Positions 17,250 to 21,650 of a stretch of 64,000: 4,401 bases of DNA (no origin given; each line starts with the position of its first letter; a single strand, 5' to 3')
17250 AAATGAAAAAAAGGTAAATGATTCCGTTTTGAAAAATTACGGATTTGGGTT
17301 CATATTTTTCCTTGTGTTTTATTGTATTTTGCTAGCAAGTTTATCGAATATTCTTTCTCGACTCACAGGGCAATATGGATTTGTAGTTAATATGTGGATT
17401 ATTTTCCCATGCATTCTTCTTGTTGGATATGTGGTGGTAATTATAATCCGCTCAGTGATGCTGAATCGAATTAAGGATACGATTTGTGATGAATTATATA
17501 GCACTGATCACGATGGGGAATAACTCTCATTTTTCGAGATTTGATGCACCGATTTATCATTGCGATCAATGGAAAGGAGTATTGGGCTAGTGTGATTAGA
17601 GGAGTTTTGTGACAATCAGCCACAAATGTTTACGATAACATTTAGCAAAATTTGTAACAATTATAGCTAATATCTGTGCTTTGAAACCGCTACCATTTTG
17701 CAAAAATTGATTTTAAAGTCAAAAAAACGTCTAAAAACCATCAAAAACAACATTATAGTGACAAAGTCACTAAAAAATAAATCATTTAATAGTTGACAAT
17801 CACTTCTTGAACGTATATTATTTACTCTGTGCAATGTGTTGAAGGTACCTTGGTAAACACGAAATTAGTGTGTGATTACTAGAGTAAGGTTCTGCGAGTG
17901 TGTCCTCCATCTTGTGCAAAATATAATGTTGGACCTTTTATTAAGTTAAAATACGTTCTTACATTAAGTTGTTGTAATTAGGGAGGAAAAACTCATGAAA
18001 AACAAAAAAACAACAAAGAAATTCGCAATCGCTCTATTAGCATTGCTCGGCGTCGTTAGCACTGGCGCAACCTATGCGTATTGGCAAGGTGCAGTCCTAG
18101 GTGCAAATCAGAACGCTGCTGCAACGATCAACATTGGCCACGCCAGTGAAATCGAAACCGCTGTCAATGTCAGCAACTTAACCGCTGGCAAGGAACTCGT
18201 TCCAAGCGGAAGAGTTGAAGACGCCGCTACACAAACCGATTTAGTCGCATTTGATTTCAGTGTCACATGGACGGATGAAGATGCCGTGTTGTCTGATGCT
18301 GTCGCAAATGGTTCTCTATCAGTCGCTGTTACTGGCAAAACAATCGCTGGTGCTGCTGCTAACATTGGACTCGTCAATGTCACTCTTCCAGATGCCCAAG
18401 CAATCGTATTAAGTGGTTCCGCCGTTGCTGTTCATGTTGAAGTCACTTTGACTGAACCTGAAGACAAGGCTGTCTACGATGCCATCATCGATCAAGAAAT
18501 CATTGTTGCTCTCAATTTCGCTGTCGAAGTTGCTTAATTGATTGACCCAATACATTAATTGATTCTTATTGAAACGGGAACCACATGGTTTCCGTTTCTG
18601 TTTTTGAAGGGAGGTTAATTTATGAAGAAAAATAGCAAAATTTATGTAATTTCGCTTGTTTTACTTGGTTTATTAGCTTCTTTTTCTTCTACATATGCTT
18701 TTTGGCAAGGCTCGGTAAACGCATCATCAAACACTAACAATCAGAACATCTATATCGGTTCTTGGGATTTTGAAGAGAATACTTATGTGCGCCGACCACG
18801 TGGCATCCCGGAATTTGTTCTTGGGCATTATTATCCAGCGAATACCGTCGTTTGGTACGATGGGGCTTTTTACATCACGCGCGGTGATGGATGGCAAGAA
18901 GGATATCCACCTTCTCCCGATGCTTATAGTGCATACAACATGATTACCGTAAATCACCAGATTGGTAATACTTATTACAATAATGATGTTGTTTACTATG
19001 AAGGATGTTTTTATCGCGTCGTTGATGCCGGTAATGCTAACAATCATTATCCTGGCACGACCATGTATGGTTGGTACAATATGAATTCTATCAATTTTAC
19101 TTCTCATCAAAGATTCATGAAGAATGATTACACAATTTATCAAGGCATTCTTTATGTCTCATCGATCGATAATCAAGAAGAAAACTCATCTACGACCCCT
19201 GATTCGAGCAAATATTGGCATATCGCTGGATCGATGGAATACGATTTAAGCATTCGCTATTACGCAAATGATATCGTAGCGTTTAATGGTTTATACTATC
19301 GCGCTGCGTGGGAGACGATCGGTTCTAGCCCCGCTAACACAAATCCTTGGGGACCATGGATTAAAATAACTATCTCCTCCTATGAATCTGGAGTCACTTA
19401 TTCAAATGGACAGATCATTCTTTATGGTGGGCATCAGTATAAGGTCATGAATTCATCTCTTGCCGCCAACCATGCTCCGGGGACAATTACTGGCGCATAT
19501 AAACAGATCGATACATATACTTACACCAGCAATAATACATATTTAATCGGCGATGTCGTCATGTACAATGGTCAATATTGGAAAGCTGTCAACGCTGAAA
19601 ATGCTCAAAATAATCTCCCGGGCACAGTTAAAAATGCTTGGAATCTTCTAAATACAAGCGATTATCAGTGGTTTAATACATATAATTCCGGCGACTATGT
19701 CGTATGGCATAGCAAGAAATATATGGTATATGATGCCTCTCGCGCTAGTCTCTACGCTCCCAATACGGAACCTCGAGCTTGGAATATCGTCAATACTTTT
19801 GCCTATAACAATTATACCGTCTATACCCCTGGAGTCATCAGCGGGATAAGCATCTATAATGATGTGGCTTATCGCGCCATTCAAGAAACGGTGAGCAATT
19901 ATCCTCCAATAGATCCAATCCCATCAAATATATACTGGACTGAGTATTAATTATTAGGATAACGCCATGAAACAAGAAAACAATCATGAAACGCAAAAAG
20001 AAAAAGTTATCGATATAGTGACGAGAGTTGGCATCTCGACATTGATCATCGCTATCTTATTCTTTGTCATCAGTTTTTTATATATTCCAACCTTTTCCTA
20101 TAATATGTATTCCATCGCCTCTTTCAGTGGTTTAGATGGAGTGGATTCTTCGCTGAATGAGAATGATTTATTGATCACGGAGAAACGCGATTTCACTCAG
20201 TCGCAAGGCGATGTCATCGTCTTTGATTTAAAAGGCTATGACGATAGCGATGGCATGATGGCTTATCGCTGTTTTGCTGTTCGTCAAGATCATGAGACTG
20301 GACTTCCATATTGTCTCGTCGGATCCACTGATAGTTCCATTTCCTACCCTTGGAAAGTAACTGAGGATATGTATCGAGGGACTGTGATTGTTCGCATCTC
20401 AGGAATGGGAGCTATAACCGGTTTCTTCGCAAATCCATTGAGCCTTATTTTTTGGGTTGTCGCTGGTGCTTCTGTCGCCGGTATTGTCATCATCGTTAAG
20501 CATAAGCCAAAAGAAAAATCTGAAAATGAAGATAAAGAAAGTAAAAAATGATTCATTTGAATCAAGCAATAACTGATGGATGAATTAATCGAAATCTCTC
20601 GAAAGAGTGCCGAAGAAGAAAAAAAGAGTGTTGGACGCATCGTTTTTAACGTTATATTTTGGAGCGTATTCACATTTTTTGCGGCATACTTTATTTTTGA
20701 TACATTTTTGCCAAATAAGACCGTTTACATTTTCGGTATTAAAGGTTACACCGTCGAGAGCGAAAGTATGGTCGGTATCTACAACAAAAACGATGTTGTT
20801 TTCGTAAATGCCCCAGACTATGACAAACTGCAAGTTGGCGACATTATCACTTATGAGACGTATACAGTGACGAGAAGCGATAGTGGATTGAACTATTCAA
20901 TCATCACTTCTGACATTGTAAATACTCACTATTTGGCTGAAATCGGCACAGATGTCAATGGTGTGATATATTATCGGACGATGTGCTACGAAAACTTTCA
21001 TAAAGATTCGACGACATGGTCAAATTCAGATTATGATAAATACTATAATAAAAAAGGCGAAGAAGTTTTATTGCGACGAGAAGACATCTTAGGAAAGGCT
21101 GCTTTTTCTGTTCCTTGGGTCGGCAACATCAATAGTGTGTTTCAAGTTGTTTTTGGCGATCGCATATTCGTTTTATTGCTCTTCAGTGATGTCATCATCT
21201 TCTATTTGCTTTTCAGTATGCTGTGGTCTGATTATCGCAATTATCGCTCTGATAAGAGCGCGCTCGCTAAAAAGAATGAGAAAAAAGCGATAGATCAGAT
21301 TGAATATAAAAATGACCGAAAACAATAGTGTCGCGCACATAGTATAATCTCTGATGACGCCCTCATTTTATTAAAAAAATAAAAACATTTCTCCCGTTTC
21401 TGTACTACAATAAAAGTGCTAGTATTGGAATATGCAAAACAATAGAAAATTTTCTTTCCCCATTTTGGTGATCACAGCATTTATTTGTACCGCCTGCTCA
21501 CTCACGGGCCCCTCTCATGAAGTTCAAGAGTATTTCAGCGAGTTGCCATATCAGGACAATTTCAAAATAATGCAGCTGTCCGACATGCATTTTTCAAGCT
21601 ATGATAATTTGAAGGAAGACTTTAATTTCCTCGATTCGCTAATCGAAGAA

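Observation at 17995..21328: Candidate undescribed SipW-dependent fibre/pilus system: TasA-like pilin + multi-CBM adhesin + two SipW paralogs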

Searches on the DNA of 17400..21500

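Call 57: search_rna_families(source=window, start=17400, end=21500, threshold=evalue, max_evalue=1)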
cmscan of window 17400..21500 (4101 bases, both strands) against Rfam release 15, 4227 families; matches with E-value up to 1: 0.
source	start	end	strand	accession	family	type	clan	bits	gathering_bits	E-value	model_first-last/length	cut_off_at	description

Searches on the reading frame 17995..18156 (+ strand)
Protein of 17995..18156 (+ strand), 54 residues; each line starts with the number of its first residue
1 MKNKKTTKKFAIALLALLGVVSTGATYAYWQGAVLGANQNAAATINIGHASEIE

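Call 47: search_protein_families(library=ncbifam, proteins=[window:17995-18156:+], max_evalue=10)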
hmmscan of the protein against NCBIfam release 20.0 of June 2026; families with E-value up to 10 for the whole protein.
seq(54 aa): 2 families
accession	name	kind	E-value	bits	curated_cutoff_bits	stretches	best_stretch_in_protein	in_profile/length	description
NF041730.1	XrtH_assoc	equivalog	0.0067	16.2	35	1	4-47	106-149/184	exosortase H-associated membrane protein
TIGR04088.1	cognate_SipW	domain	0.022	14.9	19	1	12-30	1-19/34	SipW-dependent-type signal peptide-containing protein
